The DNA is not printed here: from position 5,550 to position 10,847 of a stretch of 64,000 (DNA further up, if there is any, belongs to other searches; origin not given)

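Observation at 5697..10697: Intact single-chain Type ISP-like restriction-modification enzyme (Mrr nuclease, helicase, gamma N6A-MTase, TRD)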

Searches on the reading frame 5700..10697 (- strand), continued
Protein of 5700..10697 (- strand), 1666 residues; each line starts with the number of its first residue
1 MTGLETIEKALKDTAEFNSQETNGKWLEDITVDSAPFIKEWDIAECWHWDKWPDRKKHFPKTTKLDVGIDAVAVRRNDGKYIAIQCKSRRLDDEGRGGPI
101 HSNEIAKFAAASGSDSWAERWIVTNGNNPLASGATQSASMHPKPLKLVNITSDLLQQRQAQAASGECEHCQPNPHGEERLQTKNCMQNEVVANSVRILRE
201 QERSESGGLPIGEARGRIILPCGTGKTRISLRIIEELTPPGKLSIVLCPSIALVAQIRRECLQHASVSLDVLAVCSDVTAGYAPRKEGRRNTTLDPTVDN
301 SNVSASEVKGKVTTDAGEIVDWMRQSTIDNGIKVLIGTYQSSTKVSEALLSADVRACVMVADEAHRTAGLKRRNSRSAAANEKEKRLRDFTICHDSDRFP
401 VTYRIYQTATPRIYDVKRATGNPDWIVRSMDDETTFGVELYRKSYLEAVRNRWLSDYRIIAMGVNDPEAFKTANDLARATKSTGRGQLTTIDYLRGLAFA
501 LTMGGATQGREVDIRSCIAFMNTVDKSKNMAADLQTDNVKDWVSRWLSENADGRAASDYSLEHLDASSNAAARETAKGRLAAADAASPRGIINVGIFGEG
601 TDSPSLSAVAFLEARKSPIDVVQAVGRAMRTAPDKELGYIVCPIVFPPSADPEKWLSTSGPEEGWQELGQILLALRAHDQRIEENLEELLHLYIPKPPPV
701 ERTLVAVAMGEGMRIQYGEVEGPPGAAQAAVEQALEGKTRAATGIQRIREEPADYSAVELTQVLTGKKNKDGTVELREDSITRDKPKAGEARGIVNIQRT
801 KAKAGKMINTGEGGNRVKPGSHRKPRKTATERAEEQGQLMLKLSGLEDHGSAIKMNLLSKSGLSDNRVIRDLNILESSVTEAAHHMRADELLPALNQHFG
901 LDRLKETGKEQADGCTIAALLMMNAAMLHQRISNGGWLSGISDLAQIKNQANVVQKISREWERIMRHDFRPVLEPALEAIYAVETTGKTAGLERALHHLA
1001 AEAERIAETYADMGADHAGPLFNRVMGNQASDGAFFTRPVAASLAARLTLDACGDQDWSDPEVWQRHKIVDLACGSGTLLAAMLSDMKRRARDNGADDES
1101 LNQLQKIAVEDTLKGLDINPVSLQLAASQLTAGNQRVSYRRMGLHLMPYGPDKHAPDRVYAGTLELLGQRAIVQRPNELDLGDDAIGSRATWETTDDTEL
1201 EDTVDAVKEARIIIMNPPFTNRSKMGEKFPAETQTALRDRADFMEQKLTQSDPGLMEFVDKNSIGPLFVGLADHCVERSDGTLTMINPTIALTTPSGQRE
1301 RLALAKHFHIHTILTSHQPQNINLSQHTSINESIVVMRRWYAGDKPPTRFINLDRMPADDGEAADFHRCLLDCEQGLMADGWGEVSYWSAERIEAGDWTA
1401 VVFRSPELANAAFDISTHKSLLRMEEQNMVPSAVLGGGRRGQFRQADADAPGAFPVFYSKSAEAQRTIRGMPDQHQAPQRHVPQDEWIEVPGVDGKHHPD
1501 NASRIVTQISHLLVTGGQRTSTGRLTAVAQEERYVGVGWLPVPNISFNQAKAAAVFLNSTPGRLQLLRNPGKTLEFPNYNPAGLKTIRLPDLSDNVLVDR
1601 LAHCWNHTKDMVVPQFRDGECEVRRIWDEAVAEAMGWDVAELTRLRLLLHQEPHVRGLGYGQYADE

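Call 13: find_homologous_proteins(query=window:5700-10697:-)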
Query window:5700-10697:- (1666 aa): 1351 proteins with E <= 0.001 among 8000 candidates; the best 120 are listed.
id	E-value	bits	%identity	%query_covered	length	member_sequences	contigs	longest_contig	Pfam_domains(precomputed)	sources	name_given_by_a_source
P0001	0.0e+0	3822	100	100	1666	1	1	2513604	PF13156.13,PF04851.22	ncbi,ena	-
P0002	0.0e+0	3141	83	100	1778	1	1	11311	PF13156.13,PF04851.22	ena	-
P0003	0.0e+0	3126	83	100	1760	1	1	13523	PF13156.13,PF04851.22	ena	-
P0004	0.0e+0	3107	82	100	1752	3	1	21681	PF13156.13,PF04851.22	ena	-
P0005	0.0e+0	3099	81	100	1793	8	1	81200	PF13156.13,PF04851.22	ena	-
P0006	0.0e+0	3099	81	100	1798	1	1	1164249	PF13156.13,PF04851.22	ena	-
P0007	0.0e+0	3097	82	100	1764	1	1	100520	PF13156.13,PF04851.22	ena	-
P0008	0.0e+0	3091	82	98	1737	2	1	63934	PF13156.13,PF04851.22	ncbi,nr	ncbi:MAG: DEAD/DEAH box helicase family protein [Gammaproteobacteria bacterium]|nr:DEAD/DEAH box hel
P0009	0.0e+0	3088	82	100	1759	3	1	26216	PF13156.13,PF04851.22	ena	-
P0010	0.0e+0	3081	80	100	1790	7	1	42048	PF13156.13,PF04851.22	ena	-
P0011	0.0e+0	3060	80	100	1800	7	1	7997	PF13156.13,PF04851.22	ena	-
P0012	0.0e+0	3058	76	100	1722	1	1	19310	PF13156.13,PF00270.36,PF00271.38,PF04851.22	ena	-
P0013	0.0e+0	3057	80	100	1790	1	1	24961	PF13156.13,PF04851.22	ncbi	-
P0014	0.0e+0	3053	80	100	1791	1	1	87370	PF13156.13,PF04851.22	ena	-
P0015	0.0e+0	3051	79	100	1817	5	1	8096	PF13156.13,PF04851.22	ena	-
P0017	0.0e+0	3043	74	100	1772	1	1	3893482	PF13156.13,PF04851.22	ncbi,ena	-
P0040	0.0e+0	2906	76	100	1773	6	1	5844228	PF13156.13,PF04851.22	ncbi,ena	-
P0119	0.0e+0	2372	65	100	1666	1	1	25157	PF13156.13,PF04851.22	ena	-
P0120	0.0e+0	2369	65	100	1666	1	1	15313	PF13156.13,PF04851.22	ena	-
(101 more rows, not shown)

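Call 23: find_encoding_contigs(protein=P0001, flank=10000, max_places=2)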
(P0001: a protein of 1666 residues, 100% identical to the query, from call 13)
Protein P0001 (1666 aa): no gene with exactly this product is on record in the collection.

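Call 24: find_encoding_contigs(protein=P0006, flank=10000, max_places=2)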
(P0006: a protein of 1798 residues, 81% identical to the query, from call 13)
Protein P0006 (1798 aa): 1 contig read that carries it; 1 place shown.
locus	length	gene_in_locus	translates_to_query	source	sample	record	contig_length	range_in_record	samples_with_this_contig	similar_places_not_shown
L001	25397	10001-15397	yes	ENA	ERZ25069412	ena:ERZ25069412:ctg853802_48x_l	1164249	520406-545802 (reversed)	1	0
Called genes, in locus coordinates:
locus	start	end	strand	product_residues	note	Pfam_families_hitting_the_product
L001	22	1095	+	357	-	PF04055:Radical_SAM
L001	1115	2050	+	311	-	PF03088:Str_synth (faint), PF08450:SGL, PF01436:NHL (faint)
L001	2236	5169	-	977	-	PF13620:CarboxypepD_reg, PF07715:Plug (faint), PF25183:OMP_b-brl_4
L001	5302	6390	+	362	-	PF01547:SBP_bac_1, PF13416:SBP_bac_8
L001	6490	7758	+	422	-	PF00528:BPD_transp_1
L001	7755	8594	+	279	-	PF00528:BPD_transp_1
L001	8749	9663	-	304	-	PF12796:Ank_2, PF13857:Ank_5, PF00023:Ank, PF13637:Ank_4, PF12796:Ank_2, PF00023:Ank, PF12796:Ank_2, PF00023:Ank, +6 more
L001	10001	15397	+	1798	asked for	PF13156:Mrr_cat_2, PF04851:ResIII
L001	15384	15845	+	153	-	PF24738:DUF7689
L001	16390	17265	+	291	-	PF00106:adh_short, PF08659:KR, PF13561:adh_short_C2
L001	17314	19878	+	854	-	PF08433:KTI12 (weak), PF13671:AAA_33, PF00149:Metallophos, PF16542:PNKP_ligase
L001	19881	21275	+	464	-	PF12623:Hen1_L, PF02353:CMAS (weak), PF13489:Methyltransf_23, PF13847:Methyltransf_31, PF08241:Methyltransf_11, PF08242:Methyltransf_12, PF13649:Methyltransf_25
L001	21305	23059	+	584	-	PF28527:DUF8425, PF00004:AAA (faint), PF07728:AAA_5, PF28529:McrB_lid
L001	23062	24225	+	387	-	PF10117:McrBC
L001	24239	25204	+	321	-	PF04307:YdjM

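Call 25: find_encoding_contigs(protein=P0017, flank=10000, max_places=2)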
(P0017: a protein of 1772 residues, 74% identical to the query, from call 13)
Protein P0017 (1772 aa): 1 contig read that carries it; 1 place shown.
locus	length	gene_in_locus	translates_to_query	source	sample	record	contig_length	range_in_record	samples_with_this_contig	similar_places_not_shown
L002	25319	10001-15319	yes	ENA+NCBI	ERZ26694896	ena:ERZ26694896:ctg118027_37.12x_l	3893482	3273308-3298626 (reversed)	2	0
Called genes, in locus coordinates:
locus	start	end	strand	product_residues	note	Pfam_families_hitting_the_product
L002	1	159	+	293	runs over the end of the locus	PF00226:DnaJ, PF01556:DnaJ_C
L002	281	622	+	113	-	-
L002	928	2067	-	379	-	PF02012:BNR (faint), PF14870:PSII_BNR, PF15902:Sortilin-Vps10 (faint), PF14870:PSII_BNR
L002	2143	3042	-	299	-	PF12911:OppC_N, PF00528:BPD_transp_1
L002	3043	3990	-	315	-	PF19300:BPD_transp_1_N, PF00528:BPD_transp_1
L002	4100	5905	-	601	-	PF00496:SBP_bac_5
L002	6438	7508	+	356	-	-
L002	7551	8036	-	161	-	PF25973:BSH_CzcB (faint), PF25984:BSH_YknX (faint), PF00364:Biotin_lipoyl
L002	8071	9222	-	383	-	PF03977:OAD_beta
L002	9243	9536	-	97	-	PF04277:OAD_gamma (faint)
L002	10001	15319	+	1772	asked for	PF13156:Mrr_cat_2, PF04851:ResIII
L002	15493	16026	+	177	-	PF04893:Yip1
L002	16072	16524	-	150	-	PF22091:DUF6941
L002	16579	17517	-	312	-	-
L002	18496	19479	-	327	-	PF11559:ADIP (faint), PF04728:LPP (faint), PF10392:COG5_N (faint), PF24161:CCDC39 (weak), PF14712:Snapin_Pallidin (faint), PF28175:T4SS_LegC2C7 (faint), PF14662:KASH_CCD (weak)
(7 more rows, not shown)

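Call 26: find_encoding_contigs(protein=P0040, flank=10000, max_places=2)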
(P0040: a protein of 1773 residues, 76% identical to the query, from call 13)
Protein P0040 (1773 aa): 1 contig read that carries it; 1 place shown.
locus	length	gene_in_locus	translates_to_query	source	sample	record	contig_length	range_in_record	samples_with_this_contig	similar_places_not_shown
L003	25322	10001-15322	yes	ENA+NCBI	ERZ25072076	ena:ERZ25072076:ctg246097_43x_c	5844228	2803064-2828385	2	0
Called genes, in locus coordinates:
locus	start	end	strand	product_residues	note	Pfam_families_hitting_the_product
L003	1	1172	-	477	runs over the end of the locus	PF02985:HEAT (faint), PF03130:HEAT_PBS (faint), PF13646:HEAT_2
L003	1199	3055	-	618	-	PF11412:DsbD_N (weak), PF02683:DsbD_TM, PF03190:Thioredox_DsbH, PF13098:Thioredoxin_2 (weak), PF13899:Thioredoxin_7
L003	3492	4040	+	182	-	PF04290:DctQ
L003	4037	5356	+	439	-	PF06808:DctM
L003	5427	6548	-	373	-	PF03480:DctP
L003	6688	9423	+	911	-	PF02739:5_3_exonuc_N, PF01367:5_3_exonuc, PF01612:DNA_pol_A_exo1, PF22619:DNA_polI_exo1 (weak), PF00476:DNA_pol_A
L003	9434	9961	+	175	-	PF22784:PTP-SAK, PF22785:Tc-R-P, PF00782:DSPc, PF05706:CDKN3 (weak), PF22741:PTP-NADK (weak)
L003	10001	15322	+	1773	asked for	PF13156:Mrr_cat_2, PF04851:ResIII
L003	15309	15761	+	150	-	PF24738:DUF7689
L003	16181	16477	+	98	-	PF13191:AAA_16 (weak), PF01637:ATPase_2 (weak)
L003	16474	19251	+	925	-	PF13191:AAA_16, PF24033:DUF7342 (faint), PF13428:TPR_14 (faint), PF00515:TPR_1 (faint), PF07719:TPR_2 (faint), PF13174:TPR_6 (faint), PF13181:TPR_8 (faint), PF13424:TPR_12 (faint), +1 more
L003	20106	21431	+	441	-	PF00078:RVT_1, PF08388:GIIM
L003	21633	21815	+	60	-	-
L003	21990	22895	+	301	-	-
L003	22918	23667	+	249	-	PF12796:Ank_2, PF13637:Ank_4 (faint), PF13857:Ank_5 (faint), PF13606:Ank_3 (faint), PF12796:Ank_2, PF00023:Ank (weak)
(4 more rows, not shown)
